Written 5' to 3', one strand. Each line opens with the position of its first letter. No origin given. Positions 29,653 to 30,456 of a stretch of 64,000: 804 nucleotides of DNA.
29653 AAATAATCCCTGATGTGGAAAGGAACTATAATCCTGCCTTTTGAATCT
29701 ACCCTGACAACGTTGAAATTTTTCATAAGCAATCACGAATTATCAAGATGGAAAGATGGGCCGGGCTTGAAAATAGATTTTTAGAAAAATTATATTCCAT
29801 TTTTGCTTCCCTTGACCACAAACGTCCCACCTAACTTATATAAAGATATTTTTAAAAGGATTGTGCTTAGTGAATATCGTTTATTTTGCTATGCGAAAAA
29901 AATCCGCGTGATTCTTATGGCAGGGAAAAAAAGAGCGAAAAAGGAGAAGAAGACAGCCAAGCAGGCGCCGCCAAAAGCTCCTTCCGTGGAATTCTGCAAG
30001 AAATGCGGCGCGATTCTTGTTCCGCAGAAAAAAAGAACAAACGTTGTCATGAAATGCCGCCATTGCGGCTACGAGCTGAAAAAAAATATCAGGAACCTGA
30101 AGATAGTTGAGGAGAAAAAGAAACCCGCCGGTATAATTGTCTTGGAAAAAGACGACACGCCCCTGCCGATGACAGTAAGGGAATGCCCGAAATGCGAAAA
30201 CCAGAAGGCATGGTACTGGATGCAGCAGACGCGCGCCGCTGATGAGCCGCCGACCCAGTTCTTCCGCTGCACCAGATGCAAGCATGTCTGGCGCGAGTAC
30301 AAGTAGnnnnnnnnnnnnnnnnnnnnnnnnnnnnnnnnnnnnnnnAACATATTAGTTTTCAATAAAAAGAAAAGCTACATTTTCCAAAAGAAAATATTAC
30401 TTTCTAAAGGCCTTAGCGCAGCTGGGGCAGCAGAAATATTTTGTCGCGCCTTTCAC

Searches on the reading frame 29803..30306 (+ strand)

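Call 70: search_protein_families(library=pfam, proteins=[window:29803-30306:+], max_evalue=0.0001)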
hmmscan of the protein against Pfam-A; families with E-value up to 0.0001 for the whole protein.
window:29803-30306:+ (167 aa): 3 families
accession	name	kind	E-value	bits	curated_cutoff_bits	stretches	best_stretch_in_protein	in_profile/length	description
PF01096.23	Zn_ribbon_TFIIS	-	4e-17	62.2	21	1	127-164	2-39/39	Transcription factor S-II (TFIIS)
PF02150.21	Zn_ribbon_RPB9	-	1.1e-07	32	25.2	1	63-91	2-30/36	RNA polymerases M/15 Kd subunit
PF07282.18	Cas12f1-like_TNB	-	2.8e-06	27.8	26.3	0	44-93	11-51/60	Cas12f1-like, TNB domain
